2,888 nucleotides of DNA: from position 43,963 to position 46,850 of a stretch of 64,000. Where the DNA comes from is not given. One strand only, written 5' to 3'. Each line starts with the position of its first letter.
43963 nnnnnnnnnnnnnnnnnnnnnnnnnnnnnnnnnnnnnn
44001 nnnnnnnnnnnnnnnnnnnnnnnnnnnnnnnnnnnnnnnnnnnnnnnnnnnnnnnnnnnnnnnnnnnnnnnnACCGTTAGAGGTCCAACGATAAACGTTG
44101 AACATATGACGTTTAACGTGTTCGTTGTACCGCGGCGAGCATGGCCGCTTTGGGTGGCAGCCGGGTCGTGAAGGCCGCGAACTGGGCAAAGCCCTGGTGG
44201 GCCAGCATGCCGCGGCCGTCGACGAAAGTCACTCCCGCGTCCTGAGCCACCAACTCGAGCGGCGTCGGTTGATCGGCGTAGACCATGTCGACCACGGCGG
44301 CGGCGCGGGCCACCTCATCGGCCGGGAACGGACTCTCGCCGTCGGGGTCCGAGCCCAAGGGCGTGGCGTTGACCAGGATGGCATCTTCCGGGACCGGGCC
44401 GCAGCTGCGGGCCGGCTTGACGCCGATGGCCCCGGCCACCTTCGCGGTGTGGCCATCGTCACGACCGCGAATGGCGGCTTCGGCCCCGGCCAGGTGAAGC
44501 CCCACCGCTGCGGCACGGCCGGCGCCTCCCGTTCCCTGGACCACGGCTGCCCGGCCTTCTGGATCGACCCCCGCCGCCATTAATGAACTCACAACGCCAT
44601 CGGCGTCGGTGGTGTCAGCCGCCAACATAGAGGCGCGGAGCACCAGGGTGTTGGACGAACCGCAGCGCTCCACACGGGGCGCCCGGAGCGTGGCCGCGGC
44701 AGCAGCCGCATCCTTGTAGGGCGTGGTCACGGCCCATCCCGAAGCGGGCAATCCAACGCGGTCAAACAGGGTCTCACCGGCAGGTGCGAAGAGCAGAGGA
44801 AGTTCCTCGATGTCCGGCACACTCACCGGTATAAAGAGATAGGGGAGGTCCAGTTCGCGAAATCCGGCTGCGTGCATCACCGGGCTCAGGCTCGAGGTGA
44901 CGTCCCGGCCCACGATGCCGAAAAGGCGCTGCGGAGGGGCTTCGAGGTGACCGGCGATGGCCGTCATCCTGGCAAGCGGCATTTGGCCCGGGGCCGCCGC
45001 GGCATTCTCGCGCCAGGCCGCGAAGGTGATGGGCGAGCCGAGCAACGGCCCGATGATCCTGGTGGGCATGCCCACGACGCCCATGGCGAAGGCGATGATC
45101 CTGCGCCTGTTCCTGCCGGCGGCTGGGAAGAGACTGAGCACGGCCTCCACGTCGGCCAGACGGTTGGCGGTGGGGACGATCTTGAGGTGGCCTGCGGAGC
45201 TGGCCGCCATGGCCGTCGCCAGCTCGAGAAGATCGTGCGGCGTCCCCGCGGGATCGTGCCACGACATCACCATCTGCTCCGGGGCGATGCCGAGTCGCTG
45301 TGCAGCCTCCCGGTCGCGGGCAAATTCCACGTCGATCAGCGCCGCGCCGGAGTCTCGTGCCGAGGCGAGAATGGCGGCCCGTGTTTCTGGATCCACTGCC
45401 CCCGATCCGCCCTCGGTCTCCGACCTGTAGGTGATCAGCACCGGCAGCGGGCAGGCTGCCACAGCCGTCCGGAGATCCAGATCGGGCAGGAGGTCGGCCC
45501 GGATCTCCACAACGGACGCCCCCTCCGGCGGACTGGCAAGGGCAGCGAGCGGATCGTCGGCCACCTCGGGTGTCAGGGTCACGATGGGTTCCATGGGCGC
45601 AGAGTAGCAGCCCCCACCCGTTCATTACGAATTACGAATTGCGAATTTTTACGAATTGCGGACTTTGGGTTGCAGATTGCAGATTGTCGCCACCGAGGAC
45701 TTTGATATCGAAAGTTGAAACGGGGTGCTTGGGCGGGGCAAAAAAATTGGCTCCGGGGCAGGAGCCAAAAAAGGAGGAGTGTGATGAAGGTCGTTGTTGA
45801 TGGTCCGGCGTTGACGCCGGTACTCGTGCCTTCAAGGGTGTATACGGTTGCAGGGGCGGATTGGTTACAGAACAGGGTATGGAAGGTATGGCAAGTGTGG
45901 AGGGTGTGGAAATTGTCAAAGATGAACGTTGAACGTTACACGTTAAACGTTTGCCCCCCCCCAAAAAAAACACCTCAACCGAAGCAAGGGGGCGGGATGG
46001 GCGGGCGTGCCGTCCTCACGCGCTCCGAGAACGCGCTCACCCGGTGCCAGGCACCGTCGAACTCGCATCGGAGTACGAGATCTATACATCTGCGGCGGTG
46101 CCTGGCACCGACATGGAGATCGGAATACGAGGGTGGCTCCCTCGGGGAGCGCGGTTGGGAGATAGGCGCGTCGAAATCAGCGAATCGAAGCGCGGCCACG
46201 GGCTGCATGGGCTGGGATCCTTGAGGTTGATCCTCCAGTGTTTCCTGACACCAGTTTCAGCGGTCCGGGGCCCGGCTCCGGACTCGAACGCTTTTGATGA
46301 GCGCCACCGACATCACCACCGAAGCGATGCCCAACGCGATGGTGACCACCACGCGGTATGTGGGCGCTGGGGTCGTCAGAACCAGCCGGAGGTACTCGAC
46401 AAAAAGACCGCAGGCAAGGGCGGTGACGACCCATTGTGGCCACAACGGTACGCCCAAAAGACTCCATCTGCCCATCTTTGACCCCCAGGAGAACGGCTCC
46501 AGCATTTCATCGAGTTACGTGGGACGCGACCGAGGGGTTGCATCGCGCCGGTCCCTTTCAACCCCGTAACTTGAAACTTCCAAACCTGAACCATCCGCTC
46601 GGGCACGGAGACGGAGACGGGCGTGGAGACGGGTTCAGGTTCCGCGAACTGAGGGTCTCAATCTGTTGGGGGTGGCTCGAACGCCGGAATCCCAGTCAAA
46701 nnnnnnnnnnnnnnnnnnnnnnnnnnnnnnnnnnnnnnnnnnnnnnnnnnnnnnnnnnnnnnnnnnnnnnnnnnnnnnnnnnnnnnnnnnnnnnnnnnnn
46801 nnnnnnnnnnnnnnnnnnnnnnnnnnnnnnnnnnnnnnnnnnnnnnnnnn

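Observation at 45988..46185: Alternative hairpin cassette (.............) inserted in the same 5'/3' box scaffold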

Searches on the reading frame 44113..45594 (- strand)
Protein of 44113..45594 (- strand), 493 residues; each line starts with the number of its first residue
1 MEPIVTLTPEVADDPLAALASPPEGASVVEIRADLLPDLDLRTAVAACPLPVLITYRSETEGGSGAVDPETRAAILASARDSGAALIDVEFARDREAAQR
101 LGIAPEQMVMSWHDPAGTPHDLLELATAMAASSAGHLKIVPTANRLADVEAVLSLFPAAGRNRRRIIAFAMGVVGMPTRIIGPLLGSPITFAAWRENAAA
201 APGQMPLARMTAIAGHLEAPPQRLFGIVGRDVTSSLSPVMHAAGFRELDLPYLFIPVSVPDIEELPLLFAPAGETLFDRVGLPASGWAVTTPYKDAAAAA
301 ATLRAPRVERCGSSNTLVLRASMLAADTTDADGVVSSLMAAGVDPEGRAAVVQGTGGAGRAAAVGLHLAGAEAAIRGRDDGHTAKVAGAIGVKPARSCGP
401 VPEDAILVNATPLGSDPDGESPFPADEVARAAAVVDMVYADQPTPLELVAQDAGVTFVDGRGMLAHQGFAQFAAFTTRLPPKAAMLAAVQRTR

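Call 16: find_encoding_contigs(protein=window:44113-45594:-, flank=3000, max_places=6)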
Protein window:44113-45594:- (493 aa): no gene with exactly this product is on record in the collection.

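Call 50: find_homologous_proteins(query=window:44113-45594:-, max_evalue=1e-60)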
Query window:44113-45594:- (493 aa): 320 proteins with E <= 1e-60 among 8000 candidates; the best 120 are listed.
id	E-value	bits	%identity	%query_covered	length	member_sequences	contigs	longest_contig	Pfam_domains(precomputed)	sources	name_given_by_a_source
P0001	0.0e+0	1047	100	100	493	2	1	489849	PF08501.17,PF18317.7,PF01487.23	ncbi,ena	-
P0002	3.2e-242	823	80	100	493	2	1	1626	PF08501.17,PF18317.7,PF01487.23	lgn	-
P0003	6.9e-236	802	78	100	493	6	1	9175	PF08501.17,PF01487.23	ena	-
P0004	1.3e-228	778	75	100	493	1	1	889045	PF08501.17,PF01487.23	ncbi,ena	-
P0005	8.8e-190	650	63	100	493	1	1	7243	PF08501.17,PF18317.7,PF01487.23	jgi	-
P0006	1.6e-185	636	63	100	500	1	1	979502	PF08501.17,PF18317.7,PF01487.23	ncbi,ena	-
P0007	7.9e-183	627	62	100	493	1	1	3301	PF08501.17,PF18317.7,PF01487.23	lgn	-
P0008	1.4e-182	626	63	99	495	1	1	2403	PF08501.17,PF18317.7,PF01487.23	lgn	-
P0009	2.5e-182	625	62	99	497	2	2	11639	PF08501.17,PF18317.7,PF01487.23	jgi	-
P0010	2.3e-179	616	63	96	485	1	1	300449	PF08501.17,PF18317.7,PF01487.23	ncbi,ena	-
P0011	1.9e-177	609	63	100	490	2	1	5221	PF08501.17,PF18317.7,PF01487.23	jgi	jgi:3-dehydroquinate dehydratase/shikimate dehydrogenase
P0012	2.8e-177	609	63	99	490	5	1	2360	PF08501.17,PF18317.7,PF01487.23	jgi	jgi:3-dehydroquinate dehydratase/shikimate dehydrogenase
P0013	4.9e-177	608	61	99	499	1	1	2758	PF08501.17,PF01487.23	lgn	-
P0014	8.8e-177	607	61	99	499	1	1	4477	PF08501.17,PF01487.23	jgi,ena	-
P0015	1.0e-176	607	60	100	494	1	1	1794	PF08501.17,PF18317.7,PF01487.23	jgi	jgi:3-dehydroquinate dehydratase type I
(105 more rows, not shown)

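Call 51: find_encoding_contigs(protein=P0004, flank=4000, max_places=2)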
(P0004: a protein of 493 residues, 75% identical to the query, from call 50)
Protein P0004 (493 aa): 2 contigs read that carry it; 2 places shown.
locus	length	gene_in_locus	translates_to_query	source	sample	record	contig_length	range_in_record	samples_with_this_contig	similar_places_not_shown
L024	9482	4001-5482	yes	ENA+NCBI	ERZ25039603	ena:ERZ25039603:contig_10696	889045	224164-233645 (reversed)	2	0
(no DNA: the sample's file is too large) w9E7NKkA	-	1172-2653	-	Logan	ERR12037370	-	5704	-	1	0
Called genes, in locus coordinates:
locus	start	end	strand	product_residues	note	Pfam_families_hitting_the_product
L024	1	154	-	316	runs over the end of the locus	-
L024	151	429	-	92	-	-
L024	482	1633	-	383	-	-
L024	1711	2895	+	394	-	PF02771:Acyl-CoA_dh_N, PF02770:Acyl-CoA_dh_M, PF00441:Acyl-CoA_dh_1, PF08028:Acyl-CoA_dh_2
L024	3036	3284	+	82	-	-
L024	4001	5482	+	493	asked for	PF01487:DHquinase_I, PF08501:Shikimate_dh_N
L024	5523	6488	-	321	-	PF00579:tRNA-synt_1b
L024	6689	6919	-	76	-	PF13459:Fer4_15 (weak), PF13370:Fer4_13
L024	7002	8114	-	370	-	-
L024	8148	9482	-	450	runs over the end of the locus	PF00512:HisKA, PF02518:HATPase_c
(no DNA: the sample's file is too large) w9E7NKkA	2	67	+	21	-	?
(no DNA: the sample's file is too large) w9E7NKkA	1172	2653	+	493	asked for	PF01487:DHquinase_I, PF08501:Shikimate_dh_N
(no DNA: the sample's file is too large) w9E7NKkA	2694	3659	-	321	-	PF00579:tRNA-synt_1b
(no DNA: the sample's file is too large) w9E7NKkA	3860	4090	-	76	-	PF13459:Fer4_15 (weak), PF13370:Fer4_13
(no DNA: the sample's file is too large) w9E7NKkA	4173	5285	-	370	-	-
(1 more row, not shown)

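Call 52: find_encoding_contigs(protein=P0003, flank=4000, max_places=2)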
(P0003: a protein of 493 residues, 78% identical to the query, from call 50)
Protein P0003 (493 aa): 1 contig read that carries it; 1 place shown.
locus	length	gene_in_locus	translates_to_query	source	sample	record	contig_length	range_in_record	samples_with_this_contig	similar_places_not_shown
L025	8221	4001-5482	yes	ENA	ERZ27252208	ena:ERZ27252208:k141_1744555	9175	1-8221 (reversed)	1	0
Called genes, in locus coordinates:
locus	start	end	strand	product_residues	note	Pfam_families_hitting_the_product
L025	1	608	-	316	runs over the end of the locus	-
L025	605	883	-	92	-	-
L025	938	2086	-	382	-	-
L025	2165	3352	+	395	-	PF02771:Acyl-CoA_dh_N, PF02770:Acyl-CoA_dh_M, PF00441:Acyl-CoA_dh_1, PF08028:Acyl-CoA_dh_2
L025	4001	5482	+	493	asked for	PF01487:DHquinase_I, PF08501:Shikimate_dh_N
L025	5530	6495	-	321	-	PF00579:tRNA-synt_1b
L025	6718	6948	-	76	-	PF13459:Fer4_15 (weak), PF13370:Fer4_13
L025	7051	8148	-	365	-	-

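Call 53: find_encoding_contigs(protein=P0001, flank=1000, max_places=2)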
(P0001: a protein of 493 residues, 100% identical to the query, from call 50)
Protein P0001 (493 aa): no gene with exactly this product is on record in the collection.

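Call 56: find_encoding_contigs(protein=P0006, flank=5000, max_places=1)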
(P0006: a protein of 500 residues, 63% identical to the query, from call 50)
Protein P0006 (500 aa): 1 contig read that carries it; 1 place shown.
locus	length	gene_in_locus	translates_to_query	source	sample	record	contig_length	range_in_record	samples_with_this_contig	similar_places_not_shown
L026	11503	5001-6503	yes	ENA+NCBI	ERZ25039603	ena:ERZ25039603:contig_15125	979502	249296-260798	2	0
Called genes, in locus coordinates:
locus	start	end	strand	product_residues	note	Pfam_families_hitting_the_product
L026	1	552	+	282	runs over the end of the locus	-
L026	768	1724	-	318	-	-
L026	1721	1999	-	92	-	-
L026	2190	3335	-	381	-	-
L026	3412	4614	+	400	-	PF02771:Acyl-CoA_dh_N, PF02770:Acyl-CoA_dh_M, PF00441:Acyl-CoA_dh_1, PF08028:Acyl-CoA_dh_2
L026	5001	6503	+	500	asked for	PF01487:DHquinase_I, PF08501:Shikimate_dh_N, PF18317:SDH_C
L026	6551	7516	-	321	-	PF00579:tRNA-synt_1b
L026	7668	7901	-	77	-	PF13459:Fer4_15 (weak), PF13370:Fer4_13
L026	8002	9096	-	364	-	-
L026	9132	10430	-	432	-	PF00512:HisKA, PF02518:HATPase_c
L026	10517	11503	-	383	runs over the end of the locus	PF00438:S-AdoMet_synt_N, PF02772:S-AdoMet_synt_M, PF02773:S-AdoMet_synt_C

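Call 98: list_cluster_members(proteins=[P0001, P0121, P0252, P0306])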
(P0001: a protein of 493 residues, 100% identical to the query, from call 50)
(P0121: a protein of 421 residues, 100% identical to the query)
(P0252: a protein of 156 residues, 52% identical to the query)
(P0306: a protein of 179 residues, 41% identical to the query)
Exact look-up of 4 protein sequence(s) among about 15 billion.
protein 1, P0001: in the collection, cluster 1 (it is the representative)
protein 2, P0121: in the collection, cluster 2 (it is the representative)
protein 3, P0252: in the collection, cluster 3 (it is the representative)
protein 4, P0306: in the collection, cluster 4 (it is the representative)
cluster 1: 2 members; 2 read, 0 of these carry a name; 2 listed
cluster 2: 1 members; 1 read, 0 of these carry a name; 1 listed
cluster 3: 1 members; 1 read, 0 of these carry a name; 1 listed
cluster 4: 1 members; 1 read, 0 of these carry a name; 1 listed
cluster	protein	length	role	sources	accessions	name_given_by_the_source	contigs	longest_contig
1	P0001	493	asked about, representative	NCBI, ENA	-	-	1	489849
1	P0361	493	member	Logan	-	-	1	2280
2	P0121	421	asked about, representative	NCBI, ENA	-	-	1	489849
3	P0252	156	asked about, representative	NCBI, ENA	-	-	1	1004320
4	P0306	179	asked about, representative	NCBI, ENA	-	-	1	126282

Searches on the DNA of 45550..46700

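Call 43: search_rna_families(source=window, start=45550, end=46700, threshold=evalue, max_evalue=5)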
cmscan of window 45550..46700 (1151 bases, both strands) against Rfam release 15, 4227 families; matches with E-value up to 5: 7.
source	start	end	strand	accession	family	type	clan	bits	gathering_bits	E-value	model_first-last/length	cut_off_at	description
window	46037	46115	-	RF04085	mir-1271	Gene; miRNA;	-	22.7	80.5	0.03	1-77/77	no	mir-1271 microRNA precursor family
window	46006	46056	-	RF02950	D12-methyl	Gene; sRNA;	-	19.9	57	0.56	1-64/64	no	D12-methyl RNA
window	46470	46549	-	RF02523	ROSE_3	Cis-reg; thermoregulator;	-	19.8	43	0.24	1-69/69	no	Repression of heat shock gene expression (ROSE) element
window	46041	46111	+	RF03238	mir-1542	Gene; miRNA;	-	19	70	0.8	1-72/72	no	mir-1542 microRNA precursor family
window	46041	46111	-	RF03238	mir-1542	Gene; miRNA;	-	18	70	1.6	1-72/72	no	mir-1542 microRNA precursor family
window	45941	46013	+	RF02224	sX5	Gene; sRNA;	-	17.6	50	0.6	1-49/49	no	Xanthomonadaceae sRNA sX5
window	46112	46252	-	RF00449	IRES_HIF1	Cis-reg; IRES;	-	12.6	110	1.1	1-279/279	no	HIF-1 alpha IRES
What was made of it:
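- On Known structured RNA family (Rfam 15): The E-value search of 45550-46700 gave only weak matches (E from 0.03 upward, all far below their gathering scores; call 43).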
